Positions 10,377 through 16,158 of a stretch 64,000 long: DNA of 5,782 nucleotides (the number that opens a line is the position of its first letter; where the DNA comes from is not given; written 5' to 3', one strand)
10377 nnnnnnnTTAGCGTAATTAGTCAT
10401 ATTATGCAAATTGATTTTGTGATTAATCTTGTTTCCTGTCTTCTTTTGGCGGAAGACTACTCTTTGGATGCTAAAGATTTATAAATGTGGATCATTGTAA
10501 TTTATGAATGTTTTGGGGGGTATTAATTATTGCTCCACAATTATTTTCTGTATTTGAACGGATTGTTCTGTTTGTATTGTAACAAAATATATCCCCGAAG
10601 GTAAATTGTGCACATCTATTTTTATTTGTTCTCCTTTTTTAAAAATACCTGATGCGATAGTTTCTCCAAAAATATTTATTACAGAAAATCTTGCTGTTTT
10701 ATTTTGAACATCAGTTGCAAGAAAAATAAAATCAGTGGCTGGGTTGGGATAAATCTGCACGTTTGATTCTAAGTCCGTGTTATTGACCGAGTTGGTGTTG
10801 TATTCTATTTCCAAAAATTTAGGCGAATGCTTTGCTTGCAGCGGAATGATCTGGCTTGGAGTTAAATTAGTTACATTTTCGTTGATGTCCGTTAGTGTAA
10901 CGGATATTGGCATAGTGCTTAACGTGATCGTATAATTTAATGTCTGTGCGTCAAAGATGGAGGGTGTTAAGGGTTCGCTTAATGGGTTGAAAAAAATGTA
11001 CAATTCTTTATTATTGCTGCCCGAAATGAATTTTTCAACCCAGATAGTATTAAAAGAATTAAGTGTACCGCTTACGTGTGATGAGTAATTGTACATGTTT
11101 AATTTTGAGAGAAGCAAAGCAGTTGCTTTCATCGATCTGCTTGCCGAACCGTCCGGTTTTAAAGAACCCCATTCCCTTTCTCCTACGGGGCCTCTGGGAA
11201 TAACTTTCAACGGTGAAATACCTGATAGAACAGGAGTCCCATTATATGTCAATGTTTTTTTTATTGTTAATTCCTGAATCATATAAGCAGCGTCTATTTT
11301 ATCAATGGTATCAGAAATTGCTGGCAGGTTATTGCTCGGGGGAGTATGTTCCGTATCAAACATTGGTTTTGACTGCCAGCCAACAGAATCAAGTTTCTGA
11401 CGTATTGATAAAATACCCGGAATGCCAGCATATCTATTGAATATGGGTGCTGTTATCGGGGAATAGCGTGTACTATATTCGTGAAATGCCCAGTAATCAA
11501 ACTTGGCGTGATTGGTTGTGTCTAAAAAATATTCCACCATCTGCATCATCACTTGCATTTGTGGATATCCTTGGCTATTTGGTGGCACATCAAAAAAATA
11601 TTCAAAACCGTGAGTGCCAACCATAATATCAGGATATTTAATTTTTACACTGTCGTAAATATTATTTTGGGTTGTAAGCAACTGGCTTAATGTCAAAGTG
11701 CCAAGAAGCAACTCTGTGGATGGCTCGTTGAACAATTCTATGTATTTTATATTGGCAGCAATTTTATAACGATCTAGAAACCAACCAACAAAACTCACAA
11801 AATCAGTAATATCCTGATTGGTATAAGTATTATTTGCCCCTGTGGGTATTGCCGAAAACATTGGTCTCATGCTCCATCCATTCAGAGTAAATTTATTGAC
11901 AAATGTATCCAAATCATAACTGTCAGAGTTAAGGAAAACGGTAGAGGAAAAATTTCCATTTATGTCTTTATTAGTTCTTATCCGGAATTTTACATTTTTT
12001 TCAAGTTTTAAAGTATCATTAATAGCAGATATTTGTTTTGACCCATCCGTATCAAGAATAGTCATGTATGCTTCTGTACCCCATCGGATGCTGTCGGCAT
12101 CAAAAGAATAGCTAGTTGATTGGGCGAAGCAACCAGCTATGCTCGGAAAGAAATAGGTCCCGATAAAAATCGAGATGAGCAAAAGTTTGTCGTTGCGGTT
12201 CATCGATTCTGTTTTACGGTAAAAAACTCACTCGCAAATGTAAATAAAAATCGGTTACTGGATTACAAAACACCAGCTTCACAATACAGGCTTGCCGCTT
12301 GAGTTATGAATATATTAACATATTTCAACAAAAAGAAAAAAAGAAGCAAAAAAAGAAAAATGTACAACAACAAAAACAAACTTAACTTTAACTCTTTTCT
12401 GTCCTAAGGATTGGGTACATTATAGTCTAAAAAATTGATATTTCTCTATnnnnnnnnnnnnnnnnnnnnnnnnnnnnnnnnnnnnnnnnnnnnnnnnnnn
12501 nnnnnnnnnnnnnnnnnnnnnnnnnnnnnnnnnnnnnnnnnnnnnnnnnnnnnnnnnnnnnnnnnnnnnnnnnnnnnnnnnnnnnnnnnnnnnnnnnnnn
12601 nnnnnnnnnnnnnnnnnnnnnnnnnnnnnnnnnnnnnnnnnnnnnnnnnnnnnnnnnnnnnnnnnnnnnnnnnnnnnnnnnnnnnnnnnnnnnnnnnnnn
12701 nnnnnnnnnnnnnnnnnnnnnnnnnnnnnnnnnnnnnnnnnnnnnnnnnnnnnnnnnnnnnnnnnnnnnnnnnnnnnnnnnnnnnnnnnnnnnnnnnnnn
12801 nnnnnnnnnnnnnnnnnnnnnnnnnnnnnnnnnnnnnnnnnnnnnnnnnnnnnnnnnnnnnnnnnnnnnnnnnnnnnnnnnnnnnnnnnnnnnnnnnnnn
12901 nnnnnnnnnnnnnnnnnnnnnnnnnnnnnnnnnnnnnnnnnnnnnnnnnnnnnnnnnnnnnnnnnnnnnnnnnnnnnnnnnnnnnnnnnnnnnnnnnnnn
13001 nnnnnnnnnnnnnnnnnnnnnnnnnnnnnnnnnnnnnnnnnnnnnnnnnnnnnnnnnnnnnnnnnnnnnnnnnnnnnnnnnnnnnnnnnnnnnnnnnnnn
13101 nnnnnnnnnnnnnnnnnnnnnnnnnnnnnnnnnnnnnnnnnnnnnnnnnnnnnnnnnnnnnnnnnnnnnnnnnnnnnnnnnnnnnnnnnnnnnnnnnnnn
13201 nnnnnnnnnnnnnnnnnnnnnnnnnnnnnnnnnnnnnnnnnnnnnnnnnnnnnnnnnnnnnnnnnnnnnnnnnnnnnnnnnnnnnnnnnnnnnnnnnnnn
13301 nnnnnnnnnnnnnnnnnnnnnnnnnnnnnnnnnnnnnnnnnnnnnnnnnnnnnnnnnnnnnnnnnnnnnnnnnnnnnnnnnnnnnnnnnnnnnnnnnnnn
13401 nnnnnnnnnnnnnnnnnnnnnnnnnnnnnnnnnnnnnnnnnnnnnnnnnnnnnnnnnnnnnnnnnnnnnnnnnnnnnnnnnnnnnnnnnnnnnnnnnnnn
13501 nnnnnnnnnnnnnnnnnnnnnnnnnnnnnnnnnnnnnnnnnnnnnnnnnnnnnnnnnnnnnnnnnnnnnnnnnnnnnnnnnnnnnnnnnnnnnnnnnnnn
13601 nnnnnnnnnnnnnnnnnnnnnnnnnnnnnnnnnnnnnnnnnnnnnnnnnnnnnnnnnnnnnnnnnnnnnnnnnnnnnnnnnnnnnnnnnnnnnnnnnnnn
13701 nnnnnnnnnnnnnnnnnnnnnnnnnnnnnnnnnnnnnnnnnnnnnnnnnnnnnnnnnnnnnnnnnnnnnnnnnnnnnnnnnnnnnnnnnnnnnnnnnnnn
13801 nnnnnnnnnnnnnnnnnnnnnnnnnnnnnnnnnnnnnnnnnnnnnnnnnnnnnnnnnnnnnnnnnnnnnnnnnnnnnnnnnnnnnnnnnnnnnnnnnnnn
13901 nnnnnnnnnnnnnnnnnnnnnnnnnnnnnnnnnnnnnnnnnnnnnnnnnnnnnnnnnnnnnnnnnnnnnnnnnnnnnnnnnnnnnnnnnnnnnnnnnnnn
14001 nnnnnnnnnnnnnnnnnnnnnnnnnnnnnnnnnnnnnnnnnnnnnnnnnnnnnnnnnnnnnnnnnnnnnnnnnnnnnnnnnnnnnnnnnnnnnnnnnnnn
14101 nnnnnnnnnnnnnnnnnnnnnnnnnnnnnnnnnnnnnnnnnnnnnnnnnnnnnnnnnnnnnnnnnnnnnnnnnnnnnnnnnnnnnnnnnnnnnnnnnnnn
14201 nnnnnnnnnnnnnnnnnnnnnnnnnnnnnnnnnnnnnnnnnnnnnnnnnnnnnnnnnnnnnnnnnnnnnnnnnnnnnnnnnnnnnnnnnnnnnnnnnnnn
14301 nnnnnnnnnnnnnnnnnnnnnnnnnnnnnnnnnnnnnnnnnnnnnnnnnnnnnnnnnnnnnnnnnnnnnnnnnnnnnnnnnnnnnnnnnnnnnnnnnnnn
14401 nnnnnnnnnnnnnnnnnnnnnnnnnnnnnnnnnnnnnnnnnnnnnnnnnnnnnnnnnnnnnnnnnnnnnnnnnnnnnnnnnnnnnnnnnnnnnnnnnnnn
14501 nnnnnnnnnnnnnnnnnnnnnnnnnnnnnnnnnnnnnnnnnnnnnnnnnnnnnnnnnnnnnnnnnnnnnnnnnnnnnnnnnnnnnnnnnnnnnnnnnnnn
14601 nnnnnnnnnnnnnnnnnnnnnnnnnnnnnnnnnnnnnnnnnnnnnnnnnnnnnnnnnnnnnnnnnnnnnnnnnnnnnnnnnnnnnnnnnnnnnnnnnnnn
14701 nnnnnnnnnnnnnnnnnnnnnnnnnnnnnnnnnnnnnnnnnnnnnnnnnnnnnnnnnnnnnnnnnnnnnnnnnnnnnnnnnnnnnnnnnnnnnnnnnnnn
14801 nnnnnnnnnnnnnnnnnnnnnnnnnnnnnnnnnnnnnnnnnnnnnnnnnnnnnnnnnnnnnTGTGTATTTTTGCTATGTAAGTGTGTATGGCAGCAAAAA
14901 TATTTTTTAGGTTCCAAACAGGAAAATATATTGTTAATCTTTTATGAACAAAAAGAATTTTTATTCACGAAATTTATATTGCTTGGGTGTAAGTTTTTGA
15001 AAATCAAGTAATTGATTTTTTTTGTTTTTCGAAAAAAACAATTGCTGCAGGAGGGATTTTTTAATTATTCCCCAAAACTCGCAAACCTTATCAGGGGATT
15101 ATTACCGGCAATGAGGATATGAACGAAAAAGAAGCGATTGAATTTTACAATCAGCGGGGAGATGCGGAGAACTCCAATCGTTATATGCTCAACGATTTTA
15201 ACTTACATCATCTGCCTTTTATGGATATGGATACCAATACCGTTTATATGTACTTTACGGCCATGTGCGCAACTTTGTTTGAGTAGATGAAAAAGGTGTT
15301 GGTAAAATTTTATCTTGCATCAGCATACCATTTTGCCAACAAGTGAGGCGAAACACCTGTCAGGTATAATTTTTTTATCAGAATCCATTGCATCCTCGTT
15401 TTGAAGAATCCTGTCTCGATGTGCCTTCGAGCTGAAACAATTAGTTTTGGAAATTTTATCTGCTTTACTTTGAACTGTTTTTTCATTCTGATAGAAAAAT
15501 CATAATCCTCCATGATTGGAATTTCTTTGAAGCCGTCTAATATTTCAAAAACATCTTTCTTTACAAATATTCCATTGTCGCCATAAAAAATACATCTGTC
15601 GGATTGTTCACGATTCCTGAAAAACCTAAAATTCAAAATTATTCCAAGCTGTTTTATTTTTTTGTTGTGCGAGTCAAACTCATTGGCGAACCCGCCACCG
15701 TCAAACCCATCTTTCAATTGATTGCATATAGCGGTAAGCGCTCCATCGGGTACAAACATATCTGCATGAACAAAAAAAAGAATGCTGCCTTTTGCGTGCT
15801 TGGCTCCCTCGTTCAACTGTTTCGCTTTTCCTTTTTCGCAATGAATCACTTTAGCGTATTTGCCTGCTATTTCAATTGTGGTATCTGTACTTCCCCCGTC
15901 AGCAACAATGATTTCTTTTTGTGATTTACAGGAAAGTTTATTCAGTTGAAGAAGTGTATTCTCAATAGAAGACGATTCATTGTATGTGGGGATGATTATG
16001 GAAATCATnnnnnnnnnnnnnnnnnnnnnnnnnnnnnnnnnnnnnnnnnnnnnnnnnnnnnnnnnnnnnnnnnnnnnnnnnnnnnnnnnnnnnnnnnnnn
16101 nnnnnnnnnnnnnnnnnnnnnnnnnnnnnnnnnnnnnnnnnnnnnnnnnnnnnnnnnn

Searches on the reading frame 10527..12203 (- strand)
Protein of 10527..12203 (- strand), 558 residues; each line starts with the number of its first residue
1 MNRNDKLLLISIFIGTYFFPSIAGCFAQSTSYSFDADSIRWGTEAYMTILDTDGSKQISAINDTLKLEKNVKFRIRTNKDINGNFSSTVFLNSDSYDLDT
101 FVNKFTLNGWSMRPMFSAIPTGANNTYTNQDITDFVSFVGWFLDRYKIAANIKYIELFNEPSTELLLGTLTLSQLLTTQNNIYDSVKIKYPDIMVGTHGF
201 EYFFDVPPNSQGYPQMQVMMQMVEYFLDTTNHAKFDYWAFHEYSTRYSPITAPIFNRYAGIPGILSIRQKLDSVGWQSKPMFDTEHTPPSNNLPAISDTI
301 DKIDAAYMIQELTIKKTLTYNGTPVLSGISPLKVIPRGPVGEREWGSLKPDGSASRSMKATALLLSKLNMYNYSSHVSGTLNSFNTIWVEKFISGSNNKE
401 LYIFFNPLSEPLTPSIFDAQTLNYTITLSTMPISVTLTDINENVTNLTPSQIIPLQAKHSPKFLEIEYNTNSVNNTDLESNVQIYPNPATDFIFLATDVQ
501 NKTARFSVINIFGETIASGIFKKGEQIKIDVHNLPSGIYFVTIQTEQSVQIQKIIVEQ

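Call 9: search_protein_families(library=pfam, proteins=[window:10527-12203:-], max_evalue=0.00001)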
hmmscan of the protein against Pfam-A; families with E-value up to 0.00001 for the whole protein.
window:10527-12203:- (558 aa): 1 family
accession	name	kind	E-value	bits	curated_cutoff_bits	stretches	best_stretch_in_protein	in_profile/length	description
PF18962.6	Por_Secre_tail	-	4.5e-15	56.1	27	1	484-556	1-75/75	Secretion system C-terminal sorting domain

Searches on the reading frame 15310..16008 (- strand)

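Call 9: search_protein_families(library=pfam, proteins=[window:15310-16008:-], max_evalue=0.00001)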
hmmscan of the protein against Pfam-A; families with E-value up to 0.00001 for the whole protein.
window:15310-16008:- (232 aa): 3 families
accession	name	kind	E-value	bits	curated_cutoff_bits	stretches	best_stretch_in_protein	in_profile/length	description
PF00535.33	Glycos_transf_2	-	3.2e-24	86.2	23.3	1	3-152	1-162/168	Glycosyl transferase family 2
PF10111.15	Glyco_tranf_2_2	-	5.6e-08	33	27.3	1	3-94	1-102/276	Glycosyltransferase like family 2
PF13641.12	Glyco_tranf_2_3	-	2.9e-07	31.2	27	1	2-176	3-195/230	Glycosyltransferase like family 2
